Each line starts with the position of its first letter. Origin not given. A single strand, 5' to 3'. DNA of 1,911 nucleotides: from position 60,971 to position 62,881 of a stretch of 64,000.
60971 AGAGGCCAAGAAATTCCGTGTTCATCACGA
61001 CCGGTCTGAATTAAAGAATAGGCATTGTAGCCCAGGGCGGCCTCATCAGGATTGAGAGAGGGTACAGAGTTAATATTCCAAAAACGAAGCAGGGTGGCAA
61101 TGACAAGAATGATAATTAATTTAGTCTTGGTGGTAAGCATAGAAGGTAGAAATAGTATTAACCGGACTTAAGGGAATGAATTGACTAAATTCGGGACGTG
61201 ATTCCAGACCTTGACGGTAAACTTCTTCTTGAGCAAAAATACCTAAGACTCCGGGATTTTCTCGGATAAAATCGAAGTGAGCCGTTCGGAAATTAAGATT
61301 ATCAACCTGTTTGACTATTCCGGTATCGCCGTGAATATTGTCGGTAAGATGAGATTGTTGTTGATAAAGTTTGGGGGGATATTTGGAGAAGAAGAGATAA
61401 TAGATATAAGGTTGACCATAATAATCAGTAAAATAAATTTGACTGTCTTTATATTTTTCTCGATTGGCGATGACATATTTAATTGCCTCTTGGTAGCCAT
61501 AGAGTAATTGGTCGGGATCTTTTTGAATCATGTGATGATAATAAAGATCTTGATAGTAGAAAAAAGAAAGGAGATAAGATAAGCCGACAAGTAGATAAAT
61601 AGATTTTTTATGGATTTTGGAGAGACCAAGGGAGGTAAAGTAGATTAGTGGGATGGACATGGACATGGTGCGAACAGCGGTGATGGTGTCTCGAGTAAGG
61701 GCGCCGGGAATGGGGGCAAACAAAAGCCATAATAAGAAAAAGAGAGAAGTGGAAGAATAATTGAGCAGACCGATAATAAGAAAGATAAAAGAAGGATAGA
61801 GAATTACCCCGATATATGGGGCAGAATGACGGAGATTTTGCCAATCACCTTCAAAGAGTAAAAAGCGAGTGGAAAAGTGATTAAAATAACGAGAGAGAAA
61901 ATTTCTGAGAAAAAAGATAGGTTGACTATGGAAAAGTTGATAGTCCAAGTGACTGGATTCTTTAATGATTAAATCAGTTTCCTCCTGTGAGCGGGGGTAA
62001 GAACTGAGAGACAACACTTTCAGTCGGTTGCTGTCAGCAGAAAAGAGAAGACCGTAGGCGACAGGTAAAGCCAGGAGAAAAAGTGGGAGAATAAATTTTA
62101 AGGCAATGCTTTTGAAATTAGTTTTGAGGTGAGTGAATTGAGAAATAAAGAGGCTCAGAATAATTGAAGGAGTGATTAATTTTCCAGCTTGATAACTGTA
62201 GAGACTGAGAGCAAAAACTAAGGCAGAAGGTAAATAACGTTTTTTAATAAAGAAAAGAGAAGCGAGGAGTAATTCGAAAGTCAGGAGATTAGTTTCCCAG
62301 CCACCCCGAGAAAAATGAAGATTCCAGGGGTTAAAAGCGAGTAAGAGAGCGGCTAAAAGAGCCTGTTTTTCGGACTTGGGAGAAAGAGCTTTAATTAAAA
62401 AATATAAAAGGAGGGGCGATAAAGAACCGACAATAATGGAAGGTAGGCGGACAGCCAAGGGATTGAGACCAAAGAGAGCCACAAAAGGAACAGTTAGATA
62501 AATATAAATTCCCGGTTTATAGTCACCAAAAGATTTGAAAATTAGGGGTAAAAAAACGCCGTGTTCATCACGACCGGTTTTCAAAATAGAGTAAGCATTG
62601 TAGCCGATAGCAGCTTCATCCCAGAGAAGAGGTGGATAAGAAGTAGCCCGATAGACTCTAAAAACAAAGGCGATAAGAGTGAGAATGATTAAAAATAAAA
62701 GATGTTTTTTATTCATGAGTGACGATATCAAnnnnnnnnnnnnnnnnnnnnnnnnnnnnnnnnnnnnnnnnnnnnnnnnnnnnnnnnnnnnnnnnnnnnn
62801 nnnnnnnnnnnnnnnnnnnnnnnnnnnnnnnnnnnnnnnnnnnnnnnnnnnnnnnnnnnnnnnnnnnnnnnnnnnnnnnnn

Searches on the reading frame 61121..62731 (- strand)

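Call 50: search_protein_families(library=pfam, proteins=[window:61121-62731:-], max_evalue=0.0001)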
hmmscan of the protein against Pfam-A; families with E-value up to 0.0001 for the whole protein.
window:61121-62731:- (536 aa): 2 families
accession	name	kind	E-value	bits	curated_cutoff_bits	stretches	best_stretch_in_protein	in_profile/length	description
PF02366.24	PMT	-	7.6e-09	35.9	22.7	1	16-163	2-153/245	Dolichyl-phosphate-mannose-protein mannosyltransferase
PF13231.12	PMT_2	-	5.4e-08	33.7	26.1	1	76-219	6-155/160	Dolichyl-phosphate-mannose-protein mannosyltransferase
